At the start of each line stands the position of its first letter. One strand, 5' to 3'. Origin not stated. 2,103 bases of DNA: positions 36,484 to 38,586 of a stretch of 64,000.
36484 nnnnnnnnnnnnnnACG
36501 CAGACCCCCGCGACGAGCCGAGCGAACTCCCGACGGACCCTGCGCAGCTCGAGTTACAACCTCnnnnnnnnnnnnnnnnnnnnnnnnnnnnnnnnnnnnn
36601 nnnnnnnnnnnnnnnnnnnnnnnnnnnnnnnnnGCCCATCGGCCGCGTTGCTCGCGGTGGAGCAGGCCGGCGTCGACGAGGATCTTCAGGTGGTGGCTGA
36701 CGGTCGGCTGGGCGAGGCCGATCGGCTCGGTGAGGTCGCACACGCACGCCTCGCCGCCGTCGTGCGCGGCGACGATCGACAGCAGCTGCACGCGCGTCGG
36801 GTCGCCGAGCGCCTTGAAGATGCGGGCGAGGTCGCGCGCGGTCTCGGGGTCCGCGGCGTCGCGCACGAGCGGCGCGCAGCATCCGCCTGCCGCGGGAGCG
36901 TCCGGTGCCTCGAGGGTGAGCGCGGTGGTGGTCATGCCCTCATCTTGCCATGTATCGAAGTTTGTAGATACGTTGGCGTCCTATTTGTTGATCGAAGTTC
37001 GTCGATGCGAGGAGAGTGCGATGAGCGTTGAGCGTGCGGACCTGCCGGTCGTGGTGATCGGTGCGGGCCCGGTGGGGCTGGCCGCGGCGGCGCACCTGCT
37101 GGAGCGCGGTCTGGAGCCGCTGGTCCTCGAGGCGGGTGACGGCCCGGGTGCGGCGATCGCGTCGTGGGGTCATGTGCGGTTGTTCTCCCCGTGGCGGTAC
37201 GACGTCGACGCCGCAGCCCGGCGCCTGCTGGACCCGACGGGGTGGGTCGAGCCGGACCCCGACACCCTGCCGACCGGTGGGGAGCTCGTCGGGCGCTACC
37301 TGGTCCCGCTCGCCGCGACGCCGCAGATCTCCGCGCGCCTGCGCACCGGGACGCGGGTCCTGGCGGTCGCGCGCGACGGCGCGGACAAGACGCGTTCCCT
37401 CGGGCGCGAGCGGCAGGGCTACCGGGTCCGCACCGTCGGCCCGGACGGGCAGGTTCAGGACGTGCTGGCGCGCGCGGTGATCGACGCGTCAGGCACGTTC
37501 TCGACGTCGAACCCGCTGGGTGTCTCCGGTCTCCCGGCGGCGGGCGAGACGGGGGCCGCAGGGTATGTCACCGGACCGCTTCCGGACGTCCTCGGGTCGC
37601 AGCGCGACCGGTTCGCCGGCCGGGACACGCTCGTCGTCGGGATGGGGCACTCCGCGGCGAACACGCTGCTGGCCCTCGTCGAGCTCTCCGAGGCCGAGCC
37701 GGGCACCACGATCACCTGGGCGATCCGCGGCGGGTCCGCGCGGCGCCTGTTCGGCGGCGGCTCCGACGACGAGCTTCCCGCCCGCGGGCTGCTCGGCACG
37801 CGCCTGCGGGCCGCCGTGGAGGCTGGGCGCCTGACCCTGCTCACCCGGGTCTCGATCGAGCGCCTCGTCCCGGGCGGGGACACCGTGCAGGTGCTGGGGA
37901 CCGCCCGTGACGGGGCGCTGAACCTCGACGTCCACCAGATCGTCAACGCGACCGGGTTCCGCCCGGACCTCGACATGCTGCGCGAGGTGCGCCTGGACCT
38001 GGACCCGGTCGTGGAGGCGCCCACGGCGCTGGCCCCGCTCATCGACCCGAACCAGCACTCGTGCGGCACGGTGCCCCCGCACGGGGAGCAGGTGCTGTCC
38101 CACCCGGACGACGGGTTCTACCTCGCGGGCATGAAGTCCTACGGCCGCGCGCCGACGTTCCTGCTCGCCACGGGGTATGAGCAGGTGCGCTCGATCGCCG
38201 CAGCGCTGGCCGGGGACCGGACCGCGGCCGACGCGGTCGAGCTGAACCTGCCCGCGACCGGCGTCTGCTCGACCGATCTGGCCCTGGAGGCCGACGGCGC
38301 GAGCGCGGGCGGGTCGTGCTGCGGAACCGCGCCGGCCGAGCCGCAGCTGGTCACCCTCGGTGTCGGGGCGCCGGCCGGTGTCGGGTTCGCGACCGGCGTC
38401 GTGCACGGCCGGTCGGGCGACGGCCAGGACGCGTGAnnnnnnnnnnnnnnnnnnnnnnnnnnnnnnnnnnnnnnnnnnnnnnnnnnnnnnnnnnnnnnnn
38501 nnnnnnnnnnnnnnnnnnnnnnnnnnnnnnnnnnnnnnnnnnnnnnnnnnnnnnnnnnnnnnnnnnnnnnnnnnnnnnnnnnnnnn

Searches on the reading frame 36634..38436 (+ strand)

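Call 57: search_protein_families(library=pfam, proteins=[window:36634-38436:+], max_evalue=0.001)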
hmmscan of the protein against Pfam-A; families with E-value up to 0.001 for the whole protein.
window:36634-38436:+ (600 aa): 6 families
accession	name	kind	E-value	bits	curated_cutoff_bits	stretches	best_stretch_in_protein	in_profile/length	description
PF13738.12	Pyr_redox_3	-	3.6e-12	46.6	30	1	140-454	1-279/305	Pyridine nucleotide-disulphide oxidoreductase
PF01266.30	DAO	-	2.6e-11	44.1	27.9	1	139-271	2-122/353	FAD dependent oxidoreductase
PF13450.12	NAD_binding_8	-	3.3e-08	34.1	21.9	1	141-196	1-50/68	NAD(P)-binding Rossmann-like domain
PF07992.20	Pyr_redox_2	-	4.6e-05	23.4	26.1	0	130-170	134-176/291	Pyridine nucleotide-disulphide oxidoreductase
PF01946.23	Thi4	-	0.00073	19.3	26.2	0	132-185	13-65/235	Thi4 family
PF03486.20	HI0933_like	-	0.00094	19.1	50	0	139-180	3-44/244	HI0933-like protein Rossmann domain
